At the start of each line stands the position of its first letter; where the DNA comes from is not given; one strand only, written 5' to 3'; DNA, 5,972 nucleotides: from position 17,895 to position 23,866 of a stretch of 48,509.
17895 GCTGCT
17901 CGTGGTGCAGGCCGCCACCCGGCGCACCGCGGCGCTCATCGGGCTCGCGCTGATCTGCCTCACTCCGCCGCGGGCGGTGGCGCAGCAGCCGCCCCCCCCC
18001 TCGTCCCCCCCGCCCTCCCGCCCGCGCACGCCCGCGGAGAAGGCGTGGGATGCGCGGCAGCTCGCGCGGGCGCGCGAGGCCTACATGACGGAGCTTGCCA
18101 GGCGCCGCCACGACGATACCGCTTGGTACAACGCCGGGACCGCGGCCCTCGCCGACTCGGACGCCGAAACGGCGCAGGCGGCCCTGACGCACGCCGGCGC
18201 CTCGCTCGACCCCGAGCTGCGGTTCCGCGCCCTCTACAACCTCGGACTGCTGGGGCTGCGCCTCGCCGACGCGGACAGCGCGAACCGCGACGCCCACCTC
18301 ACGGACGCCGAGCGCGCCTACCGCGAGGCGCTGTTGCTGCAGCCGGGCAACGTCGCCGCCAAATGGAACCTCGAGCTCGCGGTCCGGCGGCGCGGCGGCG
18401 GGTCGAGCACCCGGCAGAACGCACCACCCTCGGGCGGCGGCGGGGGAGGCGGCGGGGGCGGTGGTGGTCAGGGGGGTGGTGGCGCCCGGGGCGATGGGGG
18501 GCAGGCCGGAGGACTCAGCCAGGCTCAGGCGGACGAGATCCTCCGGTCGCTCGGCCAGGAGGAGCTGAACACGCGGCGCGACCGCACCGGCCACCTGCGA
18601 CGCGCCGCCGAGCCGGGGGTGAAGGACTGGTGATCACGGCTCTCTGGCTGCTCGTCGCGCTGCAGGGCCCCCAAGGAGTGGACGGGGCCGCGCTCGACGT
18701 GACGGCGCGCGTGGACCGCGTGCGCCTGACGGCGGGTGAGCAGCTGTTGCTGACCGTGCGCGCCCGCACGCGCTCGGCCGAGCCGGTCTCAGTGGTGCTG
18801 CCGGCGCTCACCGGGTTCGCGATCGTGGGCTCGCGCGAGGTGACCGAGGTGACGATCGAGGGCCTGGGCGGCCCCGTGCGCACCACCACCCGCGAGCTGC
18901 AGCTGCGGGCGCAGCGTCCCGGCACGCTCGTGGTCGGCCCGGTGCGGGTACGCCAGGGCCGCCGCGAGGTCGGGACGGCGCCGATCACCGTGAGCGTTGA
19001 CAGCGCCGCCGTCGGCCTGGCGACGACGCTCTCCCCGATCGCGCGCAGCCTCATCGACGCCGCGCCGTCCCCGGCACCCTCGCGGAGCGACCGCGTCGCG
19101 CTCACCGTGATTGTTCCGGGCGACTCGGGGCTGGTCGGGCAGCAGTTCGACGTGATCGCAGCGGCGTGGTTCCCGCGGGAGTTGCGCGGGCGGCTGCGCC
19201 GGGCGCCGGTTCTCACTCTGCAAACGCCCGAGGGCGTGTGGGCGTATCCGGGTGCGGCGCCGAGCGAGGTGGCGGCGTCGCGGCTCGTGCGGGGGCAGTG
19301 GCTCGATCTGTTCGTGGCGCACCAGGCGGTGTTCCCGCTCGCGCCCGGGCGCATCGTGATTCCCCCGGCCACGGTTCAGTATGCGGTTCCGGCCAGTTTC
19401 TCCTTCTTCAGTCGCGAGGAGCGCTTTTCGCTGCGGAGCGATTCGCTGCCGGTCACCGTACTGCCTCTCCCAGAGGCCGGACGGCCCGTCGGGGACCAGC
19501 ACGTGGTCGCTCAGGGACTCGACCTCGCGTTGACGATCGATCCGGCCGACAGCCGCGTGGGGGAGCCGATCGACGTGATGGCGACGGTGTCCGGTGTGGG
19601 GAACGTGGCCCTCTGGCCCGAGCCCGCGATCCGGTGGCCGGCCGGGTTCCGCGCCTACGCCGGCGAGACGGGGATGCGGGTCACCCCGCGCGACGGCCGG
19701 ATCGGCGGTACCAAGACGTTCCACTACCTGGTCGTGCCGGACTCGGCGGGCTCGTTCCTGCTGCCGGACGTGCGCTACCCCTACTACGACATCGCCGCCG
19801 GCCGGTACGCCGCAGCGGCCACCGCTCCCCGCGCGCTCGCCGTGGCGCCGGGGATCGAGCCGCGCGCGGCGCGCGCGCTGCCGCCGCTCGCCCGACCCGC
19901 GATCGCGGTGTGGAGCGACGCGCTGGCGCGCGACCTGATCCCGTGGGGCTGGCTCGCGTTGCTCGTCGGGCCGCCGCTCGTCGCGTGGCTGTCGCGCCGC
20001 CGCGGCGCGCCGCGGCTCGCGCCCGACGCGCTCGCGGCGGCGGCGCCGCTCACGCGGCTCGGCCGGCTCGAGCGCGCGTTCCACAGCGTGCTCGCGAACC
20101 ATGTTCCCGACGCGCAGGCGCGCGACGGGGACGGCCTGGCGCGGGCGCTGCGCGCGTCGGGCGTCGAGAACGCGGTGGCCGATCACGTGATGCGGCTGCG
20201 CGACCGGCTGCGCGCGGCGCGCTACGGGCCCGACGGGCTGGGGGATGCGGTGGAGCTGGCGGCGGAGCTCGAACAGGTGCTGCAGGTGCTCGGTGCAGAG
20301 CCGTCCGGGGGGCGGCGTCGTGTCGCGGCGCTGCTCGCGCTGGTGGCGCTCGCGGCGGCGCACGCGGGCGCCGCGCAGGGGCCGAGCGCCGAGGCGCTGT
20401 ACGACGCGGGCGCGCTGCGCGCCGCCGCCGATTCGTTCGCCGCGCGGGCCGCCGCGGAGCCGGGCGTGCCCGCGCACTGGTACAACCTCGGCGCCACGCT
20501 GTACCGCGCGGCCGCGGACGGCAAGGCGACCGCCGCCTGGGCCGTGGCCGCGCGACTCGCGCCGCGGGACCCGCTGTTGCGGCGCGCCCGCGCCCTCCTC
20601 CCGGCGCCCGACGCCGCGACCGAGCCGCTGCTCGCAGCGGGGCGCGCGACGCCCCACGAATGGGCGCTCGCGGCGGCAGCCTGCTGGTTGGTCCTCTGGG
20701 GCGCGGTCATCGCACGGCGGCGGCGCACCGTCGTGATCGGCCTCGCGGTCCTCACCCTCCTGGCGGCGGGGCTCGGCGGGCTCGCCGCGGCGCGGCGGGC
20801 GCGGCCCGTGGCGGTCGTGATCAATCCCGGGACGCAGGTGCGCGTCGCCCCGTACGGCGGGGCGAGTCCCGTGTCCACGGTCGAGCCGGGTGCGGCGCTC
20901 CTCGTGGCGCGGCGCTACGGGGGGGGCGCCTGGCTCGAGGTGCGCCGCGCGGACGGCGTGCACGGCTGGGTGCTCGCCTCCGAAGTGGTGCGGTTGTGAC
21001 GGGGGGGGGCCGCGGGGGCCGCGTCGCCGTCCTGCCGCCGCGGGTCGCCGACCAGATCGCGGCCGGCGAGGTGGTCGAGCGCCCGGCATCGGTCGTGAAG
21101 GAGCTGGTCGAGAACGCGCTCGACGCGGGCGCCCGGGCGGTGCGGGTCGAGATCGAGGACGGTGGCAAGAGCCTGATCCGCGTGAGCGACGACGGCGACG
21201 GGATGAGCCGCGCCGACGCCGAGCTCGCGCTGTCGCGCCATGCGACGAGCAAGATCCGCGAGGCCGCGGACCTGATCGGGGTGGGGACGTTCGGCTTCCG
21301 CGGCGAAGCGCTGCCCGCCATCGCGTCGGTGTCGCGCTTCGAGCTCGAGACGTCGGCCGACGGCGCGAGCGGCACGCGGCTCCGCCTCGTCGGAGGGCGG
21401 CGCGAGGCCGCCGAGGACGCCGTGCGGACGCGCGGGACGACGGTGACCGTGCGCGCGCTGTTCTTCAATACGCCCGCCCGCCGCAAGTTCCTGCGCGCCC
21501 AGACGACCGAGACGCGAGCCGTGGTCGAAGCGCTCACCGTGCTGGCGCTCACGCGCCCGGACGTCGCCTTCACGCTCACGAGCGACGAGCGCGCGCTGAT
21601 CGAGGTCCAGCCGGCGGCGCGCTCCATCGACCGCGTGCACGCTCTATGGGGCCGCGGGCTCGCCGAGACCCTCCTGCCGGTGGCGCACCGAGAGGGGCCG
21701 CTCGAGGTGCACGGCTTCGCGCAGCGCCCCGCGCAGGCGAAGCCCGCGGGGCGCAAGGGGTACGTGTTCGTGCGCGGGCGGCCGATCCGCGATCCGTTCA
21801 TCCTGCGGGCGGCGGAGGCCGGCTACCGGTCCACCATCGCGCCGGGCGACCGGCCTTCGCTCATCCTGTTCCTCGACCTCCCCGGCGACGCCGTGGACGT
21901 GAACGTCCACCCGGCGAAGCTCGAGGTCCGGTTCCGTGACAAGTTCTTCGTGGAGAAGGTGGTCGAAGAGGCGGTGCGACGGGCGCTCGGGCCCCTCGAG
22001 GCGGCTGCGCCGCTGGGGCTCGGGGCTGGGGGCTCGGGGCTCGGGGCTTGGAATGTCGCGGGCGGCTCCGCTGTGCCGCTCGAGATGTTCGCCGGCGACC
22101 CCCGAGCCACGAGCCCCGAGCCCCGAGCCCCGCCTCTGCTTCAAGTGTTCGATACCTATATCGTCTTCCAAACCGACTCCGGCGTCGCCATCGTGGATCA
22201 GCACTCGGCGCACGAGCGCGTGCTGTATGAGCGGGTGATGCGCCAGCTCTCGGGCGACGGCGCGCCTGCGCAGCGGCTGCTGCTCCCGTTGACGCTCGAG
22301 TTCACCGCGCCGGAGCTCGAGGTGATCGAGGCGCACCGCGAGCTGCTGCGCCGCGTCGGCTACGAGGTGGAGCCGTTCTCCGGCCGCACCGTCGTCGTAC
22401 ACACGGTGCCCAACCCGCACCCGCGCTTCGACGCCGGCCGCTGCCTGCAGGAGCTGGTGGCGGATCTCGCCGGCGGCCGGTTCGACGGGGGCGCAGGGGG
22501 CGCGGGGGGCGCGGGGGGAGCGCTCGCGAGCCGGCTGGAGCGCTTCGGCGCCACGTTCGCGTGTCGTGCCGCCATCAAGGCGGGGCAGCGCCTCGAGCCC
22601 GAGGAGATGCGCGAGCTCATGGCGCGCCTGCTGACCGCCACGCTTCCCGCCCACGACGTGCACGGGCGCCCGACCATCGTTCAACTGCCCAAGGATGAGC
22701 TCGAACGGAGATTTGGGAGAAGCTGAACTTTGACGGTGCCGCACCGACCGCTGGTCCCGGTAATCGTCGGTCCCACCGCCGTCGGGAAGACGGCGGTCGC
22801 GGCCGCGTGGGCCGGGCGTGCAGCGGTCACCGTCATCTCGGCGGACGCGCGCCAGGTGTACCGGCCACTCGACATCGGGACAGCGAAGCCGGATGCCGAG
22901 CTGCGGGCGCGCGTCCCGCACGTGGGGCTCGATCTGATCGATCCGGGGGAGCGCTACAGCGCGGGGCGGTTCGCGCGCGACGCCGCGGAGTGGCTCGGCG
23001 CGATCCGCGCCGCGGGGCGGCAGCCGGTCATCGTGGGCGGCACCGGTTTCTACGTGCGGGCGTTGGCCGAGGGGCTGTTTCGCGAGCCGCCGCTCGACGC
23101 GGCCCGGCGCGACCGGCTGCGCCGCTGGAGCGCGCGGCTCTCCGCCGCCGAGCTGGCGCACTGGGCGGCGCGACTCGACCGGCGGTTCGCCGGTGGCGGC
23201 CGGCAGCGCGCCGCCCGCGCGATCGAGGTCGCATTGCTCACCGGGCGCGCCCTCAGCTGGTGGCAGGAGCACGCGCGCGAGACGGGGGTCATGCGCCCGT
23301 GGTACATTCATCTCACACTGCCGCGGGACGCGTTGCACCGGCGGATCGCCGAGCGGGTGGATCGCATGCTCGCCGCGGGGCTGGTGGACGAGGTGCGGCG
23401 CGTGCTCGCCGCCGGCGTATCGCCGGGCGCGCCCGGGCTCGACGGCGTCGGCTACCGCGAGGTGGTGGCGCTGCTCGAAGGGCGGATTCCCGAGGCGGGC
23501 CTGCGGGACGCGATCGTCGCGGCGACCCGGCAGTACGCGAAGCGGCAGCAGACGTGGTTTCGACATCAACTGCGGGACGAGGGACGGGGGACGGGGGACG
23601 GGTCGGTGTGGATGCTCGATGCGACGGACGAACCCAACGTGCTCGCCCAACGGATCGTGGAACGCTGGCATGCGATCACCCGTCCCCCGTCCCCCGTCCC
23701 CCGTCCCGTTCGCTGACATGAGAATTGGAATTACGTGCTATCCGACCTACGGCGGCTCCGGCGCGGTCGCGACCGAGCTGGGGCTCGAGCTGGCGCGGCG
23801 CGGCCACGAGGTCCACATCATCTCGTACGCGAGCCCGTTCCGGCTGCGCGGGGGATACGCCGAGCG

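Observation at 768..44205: Recurrent paired inverted arrays of short G-rich tandem repeats, each pair with its own unit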

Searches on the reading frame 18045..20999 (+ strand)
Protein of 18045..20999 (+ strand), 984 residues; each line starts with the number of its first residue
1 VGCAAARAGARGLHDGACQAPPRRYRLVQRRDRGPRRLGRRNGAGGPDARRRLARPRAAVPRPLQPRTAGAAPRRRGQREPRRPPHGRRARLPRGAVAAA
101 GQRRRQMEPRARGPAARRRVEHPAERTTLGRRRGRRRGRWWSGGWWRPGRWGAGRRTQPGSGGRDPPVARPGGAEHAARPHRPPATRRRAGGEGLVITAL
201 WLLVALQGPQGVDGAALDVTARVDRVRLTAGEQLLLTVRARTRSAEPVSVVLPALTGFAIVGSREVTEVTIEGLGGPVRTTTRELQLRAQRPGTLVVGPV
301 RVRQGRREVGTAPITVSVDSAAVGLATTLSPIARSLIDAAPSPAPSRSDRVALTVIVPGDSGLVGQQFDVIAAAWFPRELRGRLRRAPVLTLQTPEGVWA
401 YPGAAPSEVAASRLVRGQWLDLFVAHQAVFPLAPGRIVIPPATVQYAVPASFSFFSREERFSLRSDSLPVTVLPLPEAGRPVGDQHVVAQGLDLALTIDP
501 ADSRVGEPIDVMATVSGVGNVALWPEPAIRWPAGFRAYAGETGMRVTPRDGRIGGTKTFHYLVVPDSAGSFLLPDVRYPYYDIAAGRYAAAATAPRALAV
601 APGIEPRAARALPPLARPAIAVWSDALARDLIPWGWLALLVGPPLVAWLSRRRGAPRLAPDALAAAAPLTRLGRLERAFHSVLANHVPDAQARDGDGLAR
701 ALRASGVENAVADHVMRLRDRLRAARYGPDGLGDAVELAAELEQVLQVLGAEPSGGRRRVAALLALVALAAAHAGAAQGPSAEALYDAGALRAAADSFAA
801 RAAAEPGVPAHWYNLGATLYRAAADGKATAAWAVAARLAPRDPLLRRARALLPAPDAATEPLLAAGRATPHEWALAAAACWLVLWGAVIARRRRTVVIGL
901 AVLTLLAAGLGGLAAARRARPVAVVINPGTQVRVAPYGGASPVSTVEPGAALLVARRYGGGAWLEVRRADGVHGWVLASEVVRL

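Call 16: search_protein_families(library=pfam, proteins=[window:18045-20999:+])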
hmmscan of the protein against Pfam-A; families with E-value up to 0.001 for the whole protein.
window:18045-20999:+ (984 aa): 2 families
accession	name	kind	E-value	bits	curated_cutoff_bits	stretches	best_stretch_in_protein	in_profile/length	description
PF13584.12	BatD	-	9.7e-16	58.6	24.1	2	221-318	1-92/92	BatD DUF11 like domain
PF08239.17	SH3_3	-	0.00063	20.3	27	0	929-981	2-53/54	Bacterial SH3 domain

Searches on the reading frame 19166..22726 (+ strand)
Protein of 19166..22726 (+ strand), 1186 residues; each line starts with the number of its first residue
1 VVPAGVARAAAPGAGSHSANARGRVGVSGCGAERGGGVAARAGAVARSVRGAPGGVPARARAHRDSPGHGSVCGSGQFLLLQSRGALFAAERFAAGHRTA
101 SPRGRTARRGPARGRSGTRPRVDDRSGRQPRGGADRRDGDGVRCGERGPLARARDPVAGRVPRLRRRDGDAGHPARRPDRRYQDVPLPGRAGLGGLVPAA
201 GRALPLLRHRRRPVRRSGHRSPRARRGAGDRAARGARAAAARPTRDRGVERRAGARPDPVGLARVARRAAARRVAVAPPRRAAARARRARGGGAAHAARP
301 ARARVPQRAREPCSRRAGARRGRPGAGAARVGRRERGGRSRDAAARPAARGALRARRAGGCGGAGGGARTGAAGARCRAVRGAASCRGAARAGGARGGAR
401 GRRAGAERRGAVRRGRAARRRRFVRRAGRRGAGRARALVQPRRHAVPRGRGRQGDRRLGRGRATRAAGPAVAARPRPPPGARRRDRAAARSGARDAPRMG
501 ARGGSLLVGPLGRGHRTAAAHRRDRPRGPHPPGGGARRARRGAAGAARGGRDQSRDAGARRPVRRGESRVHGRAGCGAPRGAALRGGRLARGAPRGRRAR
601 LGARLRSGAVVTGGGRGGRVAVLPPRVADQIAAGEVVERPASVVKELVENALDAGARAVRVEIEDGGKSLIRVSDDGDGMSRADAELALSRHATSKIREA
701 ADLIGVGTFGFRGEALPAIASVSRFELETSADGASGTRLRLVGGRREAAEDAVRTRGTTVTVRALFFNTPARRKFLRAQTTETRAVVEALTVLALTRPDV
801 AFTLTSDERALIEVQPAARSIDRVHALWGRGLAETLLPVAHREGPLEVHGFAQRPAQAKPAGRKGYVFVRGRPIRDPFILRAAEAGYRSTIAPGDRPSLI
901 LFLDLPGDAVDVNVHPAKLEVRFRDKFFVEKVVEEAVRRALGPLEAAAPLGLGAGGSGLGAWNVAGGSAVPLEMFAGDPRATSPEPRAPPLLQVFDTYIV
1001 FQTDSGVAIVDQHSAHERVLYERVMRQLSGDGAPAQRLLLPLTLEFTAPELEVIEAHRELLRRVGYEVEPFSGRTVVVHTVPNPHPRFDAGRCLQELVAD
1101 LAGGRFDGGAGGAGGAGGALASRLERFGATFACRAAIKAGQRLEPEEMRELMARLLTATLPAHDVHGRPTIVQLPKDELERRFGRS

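Call 15: search_protein_families(library=pfam, proteins=[window:19166-22726:+])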
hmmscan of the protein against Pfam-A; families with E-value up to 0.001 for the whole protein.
window:19166-22726:+ (1186 aa): 4 families
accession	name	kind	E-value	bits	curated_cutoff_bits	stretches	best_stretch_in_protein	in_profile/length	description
PF08676.16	MutL_C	-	5.7e-34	117.3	25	1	992-1143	2-142/142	MutL C terminal dimerisation domain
PF01119.25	DNA_mis_repair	-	6.8e-26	90.7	26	1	826-941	3-118/119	DNA mismatch repair protein, C-terminal domain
PF13589.12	HATPase_c_3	-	7.7e-11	42.6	25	1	641-736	4-99/137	Histidine kinase-, DNA gyrase B-, and HSP90-like ATPase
PF02518.31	HATPase_c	-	2.8e-07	31.4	26.4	1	638-707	4-76/111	Histidine kinase-, DNA gyrase B-, and HSP90-like ATPase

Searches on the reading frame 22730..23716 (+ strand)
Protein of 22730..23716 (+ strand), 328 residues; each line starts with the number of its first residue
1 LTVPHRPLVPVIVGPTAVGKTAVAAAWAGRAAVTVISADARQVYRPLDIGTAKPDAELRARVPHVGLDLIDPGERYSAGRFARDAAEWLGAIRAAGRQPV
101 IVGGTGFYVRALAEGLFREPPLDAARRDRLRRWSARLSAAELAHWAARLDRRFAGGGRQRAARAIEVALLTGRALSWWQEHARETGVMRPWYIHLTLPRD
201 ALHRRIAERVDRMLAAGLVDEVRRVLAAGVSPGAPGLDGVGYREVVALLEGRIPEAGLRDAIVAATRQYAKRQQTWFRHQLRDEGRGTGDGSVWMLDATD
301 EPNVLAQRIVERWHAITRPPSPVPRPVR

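Call 15: search_protein_families(library=pfam, proteins=[window:22730-23716:+])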
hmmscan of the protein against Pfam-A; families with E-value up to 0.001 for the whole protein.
window:22730-23716:+ (328 aa): 3 families
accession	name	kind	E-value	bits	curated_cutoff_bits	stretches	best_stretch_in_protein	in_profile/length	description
PF01715.23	IPPT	-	5.6e-66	223.1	23.6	1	42-280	1-243/243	IPP transferase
PF01745.22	IPT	-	1.7e-05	24.8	20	1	10-56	4-50/233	Isopentenyl transferase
PF13191.12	AAA_16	-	0.00079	20.4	32.6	0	6-46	23-65/167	AAA ATPase domain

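Call 17: find_related_loci(query=window:22730-23716:+, collection=genome_contigs, flank=10000)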
Query window:22730-23716:+ (328 aa) in genome_contigs; peptide patterns used: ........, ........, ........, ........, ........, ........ (x = any residue, [..] = any of these).
510 stretches matched a pattern; 203 encode a relative of the query (tblastn E <= 1e-3); the best 80 are kept; 80 distinct loci.
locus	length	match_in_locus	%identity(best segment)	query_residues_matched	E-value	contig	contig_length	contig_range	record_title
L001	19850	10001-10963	79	7-327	2e-162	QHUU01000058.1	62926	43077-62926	MAG: Gemmatimonadetes bacterium isolate AG20 14_0903_12_20cm_scaffold_47_curated, whole genome shotgun sequence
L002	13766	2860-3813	79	8-325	9e-159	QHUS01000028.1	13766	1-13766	MAG: Gemmatimonadetes bacterium isolate AG22 14_1009_02_40cm_scaffold_14677_curated, whole genome shotgun sequence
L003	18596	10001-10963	79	7-327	6e-157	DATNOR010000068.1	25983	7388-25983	MAG TPA_asm: Gemmatimonadales bacterium isolate SMAG_U11536 k141_1659546, whole genome shotgun sequence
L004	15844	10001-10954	75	1-324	6e-153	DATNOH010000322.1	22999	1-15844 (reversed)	MAG TPA_asm: Gemmatimonadales bacterium isolate SMAG_U11526 k141_2134459, whole genome shotgun sequence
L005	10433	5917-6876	76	7-326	8e-153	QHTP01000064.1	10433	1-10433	MAG: Gemmatimonadetes bacterium isolate AG49 14_0929_09_30cm_scaffold_4159_curated, whole genome shotgun sequence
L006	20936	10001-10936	79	4-313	5e-149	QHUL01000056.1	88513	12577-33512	MAG: Gemmatimonadetes bacterium isolate AG29 14_1009_02_40cm_scaffold_142_curated, whole genome shotgun sequence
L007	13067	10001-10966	75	6-326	6e-149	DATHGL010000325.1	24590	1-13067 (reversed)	MAG TPA_asm: Gemmatimonadales bacterium isolate SMAG_U12473 k141_165715, whole genome shotgun sequence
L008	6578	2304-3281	76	1-326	2e-148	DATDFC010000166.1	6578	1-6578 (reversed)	MAG TPA_asm: Gemmatimonadales bacterium isolate SMAG_U216 k141_1067289, whole genome shotgun sequence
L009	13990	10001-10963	74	7-326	4e-148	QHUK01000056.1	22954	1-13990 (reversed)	MAG: Gemmatimonadetes bacterium isolate AG3 14_0919_02_20cm_scaffold_1020_curated, whole genome shotgun sequence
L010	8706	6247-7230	74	1-328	7e-145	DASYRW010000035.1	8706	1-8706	MAG TPA_asm: Thermoplasmatota archaeon isolate SMAG_U4521 k141_3564162, whole genome shotgun sequence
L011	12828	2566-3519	73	1-316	1e-143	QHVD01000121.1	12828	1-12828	MAG: Gemmatimonadetes bacterium isolate AG12 14_0903_13_40cm_scaffold_5890_curated, whole genome shotgun sequence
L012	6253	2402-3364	70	6-327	5e-144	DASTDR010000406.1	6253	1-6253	MAG TPA_asm: Gemmatimonadales bacterium isolate SMAG_U826 k141_766583, whole genome shotgun sequence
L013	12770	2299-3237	76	6-317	6e-143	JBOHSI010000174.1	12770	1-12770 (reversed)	MAG: Gemmatimonadales bacterium isolate M3-S_metawrap_bin.43 k127_823160, whole genome shotgun sequence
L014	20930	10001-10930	75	8-316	1e-141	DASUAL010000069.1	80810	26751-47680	MAG TPA_asm: Gemmatimonadales bacterium isolate SMAG_U2494 k141_148704, whole genome shotgun sequence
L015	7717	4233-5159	73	6-313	1e-141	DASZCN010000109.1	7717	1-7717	MAG TPA_asm: Gemmatimonadales bacterium isolate SMAG_U6443 k141_178922, whole genome shotgun sequence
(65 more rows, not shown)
